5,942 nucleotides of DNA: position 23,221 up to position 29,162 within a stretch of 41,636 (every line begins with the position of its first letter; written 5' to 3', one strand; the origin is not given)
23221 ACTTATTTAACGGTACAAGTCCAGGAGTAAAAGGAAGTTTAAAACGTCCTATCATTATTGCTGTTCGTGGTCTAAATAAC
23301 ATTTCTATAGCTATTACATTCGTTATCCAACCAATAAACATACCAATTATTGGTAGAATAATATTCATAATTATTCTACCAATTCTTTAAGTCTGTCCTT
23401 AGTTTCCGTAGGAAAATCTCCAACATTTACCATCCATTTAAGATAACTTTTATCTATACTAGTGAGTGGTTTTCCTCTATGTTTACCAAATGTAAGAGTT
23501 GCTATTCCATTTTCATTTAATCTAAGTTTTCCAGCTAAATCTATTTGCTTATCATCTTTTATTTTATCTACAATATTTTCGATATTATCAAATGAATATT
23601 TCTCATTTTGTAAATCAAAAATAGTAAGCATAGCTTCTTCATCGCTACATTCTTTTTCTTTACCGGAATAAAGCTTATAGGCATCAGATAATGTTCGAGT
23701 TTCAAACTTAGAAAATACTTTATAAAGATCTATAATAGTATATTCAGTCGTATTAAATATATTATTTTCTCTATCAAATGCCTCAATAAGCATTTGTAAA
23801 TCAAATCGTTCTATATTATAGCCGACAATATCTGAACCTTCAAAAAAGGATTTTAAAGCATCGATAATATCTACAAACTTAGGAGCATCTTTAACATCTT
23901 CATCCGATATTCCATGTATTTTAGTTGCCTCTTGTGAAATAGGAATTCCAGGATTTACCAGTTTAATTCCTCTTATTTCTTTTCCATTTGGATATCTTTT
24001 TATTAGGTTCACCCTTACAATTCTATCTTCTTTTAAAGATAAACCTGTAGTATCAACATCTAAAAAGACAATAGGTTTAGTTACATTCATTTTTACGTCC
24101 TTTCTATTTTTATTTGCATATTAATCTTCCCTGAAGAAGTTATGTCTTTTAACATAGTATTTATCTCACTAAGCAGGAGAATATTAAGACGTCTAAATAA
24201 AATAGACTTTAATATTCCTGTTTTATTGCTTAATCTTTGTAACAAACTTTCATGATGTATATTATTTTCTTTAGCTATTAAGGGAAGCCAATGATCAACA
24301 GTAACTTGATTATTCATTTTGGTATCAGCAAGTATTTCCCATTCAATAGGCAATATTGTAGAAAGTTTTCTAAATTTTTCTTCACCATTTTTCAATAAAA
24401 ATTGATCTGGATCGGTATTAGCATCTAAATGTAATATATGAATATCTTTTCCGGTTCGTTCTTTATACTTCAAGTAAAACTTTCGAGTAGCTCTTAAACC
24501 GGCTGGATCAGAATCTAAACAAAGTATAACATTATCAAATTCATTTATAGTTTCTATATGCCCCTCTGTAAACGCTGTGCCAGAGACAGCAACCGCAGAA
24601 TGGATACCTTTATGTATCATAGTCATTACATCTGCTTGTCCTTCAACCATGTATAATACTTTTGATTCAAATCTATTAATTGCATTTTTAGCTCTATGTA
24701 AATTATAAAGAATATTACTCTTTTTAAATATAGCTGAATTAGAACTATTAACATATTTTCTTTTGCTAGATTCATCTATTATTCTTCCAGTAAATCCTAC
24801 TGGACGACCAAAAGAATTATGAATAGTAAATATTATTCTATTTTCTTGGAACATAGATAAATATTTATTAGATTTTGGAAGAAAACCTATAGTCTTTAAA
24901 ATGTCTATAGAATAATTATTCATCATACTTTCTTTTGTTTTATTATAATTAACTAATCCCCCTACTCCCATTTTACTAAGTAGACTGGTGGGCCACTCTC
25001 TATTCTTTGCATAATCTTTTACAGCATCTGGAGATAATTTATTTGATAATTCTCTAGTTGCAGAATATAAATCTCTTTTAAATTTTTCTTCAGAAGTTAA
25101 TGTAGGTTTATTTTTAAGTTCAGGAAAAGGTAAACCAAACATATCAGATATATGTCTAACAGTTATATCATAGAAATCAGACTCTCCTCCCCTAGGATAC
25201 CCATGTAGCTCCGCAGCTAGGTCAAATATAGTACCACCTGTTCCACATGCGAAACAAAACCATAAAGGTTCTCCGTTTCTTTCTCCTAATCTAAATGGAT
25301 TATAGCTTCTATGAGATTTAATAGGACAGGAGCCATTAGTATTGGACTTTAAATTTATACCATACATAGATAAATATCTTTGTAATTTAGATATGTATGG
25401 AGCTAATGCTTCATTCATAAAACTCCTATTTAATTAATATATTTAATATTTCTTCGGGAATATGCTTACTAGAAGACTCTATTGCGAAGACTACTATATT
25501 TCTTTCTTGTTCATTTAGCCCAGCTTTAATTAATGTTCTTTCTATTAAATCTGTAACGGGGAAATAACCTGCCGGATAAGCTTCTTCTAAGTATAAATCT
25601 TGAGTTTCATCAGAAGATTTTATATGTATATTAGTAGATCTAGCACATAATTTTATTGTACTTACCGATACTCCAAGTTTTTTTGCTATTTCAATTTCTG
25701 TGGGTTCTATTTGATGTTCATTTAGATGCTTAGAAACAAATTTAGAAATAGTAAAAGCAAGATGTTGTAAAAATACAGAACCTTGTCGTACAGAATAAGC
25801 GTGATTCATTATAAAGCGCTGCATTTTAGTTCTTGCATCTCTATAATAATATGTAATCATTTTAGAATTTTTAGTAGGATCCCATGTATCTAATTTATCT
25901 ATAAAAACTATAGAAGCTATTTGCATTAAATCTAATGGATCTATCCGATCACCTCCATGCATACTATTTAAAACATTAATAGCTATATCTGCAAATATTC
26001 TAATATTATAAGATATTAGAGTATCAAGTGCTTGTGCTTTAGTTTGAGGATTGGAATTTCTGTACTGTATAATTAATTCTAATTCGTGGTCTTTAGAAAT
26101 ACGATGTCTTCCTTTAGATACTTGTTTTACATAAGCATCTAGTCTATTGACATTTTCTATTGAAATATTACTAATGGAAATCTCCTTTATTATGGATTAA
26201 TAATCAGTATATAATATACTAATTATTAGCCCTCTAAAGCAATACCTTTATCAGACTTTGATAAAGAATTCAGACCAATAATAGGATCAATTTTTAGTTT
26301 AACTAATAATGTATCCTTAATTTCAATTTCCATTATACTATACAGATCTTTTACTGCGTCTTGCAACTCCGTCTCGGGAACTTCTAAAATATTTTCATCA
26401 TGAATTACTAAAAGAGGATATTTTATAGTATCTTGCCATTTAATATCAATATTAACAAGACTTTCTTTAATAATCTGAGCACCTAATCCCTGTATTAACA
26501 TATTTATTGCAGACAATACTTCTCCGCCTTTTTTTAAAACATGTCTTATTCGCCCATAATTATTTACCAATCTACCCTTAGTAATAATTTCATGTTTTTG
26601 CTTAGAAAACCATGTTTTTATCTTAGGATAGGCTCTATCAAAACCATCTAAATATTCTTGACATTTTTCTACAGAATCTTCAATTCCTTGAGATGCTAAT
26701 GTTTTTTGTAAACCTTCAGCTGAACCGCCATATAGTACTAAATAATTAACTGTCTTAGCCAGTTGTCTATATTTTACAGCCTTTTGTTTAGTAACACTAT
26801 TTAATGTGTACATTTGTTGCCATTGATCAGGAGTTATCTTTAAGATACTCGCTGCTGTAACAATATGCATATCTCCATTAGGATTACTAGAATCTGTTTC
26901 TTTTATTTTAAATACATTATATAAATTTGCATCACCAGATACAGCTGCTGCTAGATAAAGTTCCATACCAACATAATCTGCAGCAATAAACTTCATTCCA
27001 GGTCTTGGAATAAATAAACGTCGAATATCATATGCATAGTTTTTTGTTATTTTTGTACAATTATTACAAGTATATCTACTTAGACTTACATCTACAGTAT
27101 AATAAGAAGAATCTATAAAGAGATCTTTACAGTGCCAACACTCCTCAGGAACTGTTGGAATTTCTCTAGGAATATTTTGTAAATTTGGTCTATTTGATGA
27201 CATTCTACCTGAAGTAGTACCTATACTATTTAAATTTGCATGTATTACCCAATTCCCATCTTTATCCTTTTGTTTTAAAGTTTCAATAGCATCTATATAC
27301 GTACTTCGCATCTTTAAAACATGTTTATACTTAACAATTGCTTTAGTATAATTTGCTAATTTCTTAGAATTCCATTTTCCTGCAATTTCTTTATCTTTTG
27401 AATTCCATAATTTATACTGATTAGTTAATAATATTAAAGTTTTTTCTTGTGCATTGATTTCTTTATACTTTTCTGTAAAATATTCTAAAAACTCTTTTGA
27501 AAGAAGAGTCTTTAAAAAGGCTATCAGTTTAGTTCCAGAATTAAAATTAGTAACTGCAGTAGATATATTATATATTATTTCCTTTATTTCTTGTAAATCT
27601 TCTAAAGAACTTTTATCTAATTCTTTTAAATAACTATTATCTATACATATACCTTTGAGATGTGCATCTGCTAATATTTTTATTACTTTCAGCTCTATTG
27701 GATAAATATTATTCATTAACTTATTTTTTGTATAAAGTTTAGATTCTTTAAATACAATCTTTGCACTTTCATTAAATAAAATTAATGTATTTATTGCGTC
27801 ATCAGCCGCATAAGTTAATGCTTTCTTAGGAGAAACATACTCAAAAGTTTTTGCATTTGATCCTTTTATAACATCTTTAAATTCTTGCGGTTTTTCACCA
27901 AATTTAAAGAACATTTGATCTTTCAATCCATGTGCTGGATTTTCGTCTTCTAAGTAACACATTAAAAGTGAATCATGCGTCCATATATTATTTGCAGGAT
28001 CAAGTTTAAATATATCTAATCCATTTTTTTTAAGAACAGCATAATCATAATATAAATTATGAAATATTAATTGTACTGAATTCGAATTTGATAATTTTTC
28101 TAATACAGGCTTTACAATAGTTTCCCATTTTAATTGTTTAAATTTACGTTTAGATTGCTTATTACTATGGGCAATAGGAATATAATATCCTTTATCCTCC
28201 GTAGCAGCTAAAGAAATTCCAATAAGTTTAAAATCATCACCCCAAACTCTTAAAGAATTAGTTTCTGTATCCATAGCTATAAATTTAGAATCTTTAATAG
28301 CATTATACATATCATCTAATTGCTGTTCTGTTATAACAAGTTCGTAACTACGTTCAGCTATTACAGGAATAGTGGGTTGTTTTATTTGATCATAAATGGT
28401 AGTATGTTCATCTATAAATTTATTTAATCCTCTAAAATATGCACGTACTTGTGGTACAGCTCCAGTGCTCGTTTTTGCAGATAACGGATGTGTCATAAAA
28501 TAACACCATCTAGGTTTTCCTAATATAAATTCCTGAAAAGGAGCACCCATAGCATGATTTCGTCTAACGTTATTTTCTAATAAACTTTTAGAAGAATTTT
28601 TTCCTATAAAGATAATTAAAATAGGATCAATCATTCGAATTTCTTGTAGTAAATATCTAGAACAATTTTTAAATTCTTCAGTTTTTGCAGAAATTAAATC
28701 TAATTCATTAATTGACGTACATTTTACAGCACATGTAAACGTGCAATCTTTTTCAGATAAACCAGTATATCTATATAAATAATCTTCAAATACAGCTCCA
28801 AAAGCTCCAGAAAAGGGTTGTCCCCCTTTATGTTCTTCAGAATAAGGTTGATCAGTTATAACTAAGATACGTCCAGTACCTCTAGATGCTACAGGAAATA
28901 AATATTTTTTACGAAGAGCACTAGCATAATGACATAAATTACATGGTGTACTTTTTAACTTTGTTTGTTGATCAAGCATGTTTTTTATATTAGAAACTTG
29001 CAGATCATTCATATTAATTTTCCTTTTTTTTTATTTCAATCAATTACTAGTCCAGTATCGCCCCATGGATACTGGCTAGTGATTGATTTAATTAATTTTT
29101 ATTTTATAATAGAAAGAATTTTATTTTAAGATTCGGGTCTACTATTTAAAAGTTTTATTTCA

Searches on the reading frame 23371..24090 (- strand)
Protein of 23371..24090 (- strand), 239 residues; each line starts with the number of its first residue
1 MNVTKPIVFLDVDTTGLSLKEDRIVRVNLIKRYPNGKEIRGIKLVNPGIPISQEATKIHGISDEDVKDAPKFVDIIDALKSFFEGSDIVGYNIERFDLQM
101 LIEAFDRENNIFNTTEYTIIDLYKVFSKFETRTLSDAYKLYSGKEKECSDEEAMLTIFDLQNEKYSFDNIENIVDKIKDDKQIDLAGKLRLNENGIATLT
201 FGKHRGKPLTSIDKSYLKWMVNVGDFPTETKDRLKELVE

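Call 54: search_protein_families(library=pfam, proteins=[window:23371-24090:-], max_evalue=0.01)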
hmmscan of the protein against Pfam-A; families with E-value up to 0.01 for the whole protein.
window:23371-24090:- (239 aa): 4 families
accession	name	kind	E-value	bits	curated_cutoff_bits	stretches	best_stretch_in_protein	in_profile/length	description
PF00929.31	RNase_T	-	5.5e-16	60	24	1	8-145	1-147/164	Exonuclease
PF12843.12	QSregVF_b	-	0.00042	20.6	22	1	198-228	12-41/66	Putative quorum-sensing-regulated virulence factor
PF13482.12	RNase_H_2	-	0.00064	20.2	22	0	9-130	2-100/165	RNase_H superfamily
PF20600.3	ExoX-like_C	-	0.00078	19.2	26.5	1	199-222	1-27/30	Exodeoxyribonuclease X-like C-terminal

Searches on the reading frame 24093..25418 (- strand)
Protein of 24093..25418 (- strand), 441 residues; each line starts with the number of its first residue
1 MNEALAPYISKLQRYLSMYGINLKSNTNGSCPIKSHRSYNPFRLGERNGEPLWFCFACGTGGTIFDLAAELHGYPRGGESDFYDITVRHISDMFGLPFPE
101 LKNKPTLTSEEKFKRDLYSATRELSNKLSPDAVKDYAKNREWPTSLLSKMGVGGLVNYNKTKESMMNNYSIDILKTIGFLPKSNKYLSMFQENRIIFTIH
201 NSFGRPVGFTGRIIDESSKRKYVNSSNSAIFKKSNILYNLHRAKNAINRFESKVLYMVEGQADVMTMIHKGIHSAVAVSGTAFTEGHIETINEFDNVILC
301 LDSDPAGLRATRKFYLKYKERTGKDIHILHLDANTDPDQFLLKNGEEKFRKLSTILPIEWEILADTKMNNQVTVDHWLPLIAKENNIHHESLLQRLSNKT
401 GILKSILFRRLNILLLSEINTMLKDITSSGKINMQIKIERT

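Call 8: search_protein_families(library=phrogs, proteins=[window:24093-25418:-])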
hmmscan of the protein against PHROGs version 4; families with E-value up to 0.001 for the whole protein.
window:24093-25418:- (441 aa): 7 families
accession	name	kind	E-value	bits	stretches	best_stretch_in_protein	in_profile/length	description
phrog_6444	-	DNA, RNA and nucleotide metabolism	4.2e-53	182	1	50-410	56-430/577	DNA primase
phrog_47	-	DNA, RNA and nucleotide metabolism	4.2e-36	125.8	1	26-423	50-401/947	DNA primase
phrog_239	-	DNA, RNA and nucleotide metabolism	1.1e-12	48.8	1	13-351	28-306/801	DNA primase/helicase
phrog_1139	-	DNA, RNA and nucleotide metabolism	2.7e-06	26.6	1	210-324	136-249/895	DNA primase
phrog_5311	-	DNA, RNA and nucleotide metabolism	2.4e-05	23.7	1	25-119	96-194/692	helicase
phrog_510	-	DNA, RNA and nucleotide metabolism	7.7e-05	22.6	1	14-75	28-89/667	DNA primase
phrog_6088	-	DNA, RNA and nucleotide metabolism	0.00052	19.5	1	192-313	124-252/772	DNA primase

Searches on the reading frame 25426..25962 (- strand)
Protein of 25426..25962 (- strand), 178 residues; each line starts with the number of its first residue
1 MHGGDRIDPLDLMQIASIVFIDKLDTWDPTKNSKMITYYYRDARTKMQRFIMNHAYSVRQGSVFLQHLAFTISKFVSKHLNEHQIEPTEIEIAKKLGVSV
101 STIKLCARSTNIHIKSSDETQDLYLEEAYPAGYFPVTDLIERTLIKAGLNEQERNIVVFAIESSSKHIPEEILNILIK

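Call 54: search_protein_families(library=pfam, proteins=[window:25426-25962:-], max_evalue=0.01)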
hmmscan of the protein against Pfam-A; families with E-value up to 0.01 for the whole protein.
window:25426-25962:- (178 aa): 2 families
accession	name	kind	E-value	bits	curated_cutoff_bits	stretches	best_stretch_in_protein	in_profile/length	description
PF04542.20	Sigma70_r2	-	0.00064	19.9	24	1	4-52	18-66/71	Sigma-70 region 2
PF04539.22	Sigma70_r3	-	0.00077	20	25.3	1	72-108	6-42/78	Sigma-70 region 3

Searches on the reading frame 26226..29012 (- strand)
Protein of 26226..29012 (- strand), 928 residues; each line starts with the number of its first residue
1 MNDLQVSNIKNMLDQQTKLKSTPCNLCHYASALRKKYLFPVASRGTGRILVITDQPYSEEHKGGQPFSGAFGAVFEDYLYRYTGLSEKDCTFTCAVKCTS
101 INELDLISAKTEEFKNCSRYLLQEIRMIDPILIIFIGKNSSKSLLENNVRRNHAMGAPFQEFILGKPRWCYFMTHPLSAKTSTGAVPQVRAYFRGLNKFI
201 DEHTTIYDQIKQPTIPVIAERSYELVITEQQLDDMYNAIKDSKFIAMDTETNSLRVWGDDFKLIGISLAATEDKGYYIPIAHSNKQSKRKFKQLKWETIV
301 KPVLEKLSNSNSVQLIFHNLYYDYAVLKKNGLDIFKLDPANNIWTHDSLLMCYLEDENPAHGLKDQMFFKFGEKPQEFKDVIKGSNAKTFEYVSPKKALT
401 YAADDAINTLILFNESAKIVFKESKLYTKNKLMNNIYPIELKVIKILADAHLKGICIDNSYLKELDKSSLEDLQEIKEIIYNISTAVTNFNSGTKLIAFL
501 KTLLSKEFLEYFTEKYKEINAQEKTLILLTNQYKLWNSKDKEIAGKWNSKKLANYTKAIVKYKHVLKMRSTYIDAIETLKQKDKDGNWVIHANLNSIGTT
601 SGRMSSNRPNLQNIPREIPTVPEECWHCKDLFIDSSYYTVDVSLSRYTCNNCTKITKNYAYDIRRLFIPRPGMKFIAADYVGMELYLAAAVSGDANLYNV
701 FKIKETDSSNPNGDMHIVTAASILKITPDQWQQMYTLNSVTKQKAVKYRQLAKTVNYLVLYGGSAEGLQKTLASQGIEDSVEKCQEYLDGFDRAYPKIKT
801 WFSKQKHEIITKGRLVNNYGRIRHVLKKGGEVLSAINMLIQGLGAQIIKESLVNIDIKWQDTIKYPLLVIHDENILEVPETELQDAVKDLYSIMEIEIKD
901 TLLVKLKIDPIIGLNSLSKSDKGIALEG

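Call 8: search_protein_families(library=phrogs, proteins=[window:26226-29012:-])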
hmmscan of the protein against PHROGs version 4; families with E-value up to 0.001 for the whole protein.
window:26226-29012:- (928 aa): 10 families
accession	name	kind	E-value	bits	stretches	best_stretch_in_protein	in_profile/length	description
phrog_17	-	DNA, RNA and nucleotide metabolism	3.1e-104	351.2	1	33-914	461-1228/1445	DNA polymerase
phrog_12241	-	DNA, RNA and nucleotide metabolism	3.5e-24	86.6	1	228-615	106-494/502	DNA polymerase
phrog_2573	-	DNA, RNA and nucleotide metabolism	1.6e-15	58.1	1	659-896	1-247/336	DNA polymerase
phrog_5995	-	DNA, RNA and nucleotide metabolism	7.7e-14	52.8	1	770-907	11-157/236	DNA polymerase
phrog_10285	-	DNA, RNA and nucleotide metabolism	4.6e-10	40.1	1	662-829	44-193/321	DNA polymerase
phrog_15971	-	DNA, RNA and nucleotide metabolism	3.4e-08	34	1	742-888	205-343/376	DNA polymerase I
phrog_4008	-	DNA, RNA and nucleotide metabolism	4.4e-07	30.4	1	113-287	82-253/281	DNA polymerase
phrog_35406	-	DNA, RNA and nucleotide metabolism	2.1e-05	24.9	1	671-855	16-218/320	DNA polymerase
phrog_4335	-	unknown function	2.1e-05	24.9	1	48-148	274-369/421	-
phrog_9556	-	DNA, RNA and nucleotide metabolism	2.8e-05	24.3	1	551-614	370-439/441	DNA polymerase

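Call 10: search_dna_similar(query=window:26226-29012:-, collection=phages, mode=protein, max_rows=25)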
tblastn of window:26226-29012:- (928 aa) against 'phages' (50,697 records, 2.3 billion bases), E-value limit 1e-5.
Records with a match: 2977; places in all: 2977; records where one place covers at least 80% of the query: 27.
Best place of each record, by identity: <60% 2977.
By first word of the organism name: Mycobacterium 964; Vibrio 441; Microbacterium 303; Salmonella 278; Escherichia 135; Bacillus 102; Gordonia 98; Klebsiella 86; Arthrobacter 67; Listeria 65; and 58 more.
By host as written in the record: Mycobacterium smegmatis mc2 155 690; - 457; Microbacterium foliorum NRRL B-24224 135; Mycobacterium smegmatis mc#155 129; Microbacterium foliorum NRRL B-24224 SEA 129; Mycobacterium smegmatis mc2155 52; Listeria monocytogenes 46; Escherichia coli 45; and 406 more.
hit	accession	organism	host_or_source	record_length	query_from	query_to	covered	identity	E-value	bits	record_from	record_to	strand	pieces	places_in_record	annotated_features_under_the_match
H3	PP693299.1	Yersinia phage vB_YenM_P744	Yersinia enterocolitica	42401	19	927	98%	22.9%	5e-22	108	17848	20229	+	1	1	DNA polymerase I | cytidine deaminase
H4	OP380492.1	Bacillus phage Nachito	Bacillus sp. ET1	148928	33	915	95%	23.1%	2e-31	139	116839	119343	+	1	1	DNA polymerase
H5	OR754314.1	Pseudomonas phage vB_PmeS_STP12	Pseudomonas mendocina STP12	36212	19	913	96%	22.7%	4e-25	119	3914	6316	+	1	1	record has no annotation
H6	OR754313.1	Stutzerimonas phage vB_SstS_STP9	Stutzerimonas stutzeri STP9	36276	19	913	96%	22.7%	4e-25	119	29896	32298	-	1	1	record has no annotation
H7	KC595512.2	Bacillus phage JL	Bacillus cereus BGSC 6E1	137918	19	895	95%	23.0%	4e-34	148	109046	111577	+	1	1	DNA polymerase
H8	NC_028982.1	Bacillus phage JL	Bacillus cereus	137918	19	895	95%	23.0%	4e-34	148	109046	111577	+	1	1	DNA polymerase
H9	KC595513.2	Bacillus phage Shanette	Bacillus cereus BGSC 6E1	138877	19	895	95%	22.9%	3e-33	145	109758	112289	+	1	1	DNA polymerase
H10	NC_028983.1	Bacillus phage Shanette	Bacillus cereus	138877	19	895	95%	22.9%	3e-33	145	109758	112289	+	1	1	DNA polymerase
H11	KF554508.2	Bacillus phage CP-51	Bacillus cereus HER1399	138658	19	895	95%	22.7%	8e-31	137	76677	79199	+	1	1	putative dna polymerase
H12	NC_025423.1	Bacillus phage CP-51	Bacillus cereus HER1399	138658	19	895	95%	22.7%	8e-31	137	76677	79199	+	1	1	DNA polymerase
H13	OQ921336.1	Bacillus phage SPO1L1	Bacillus subtilis BEST7003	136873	40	895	92%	23.1%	1e-30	137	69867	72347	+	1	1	hypothetical protein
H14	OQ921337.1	Bacillus phage SPO1L2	Bacillus subtilis BEST7003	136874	40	895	92%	23.1%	1e-30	137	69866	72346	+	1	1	hypothetical protein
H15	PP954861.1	Pseudomonas phage Lebethron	Pseudomonas taiwanensis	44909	19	895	95%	22.2%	2e-20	103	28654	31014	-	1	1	DNA polymerase | dCMP deaminase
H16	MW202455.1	Caudoviricetes sp.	Manatee Spring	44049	24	895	94%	21.8%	2e-26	123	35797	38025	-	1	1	DNA polymerase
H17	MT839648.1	Bacteriophage sp.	human fecal samples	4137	222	917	75%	27.1%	3e-38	160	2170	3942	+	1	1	record has no annotation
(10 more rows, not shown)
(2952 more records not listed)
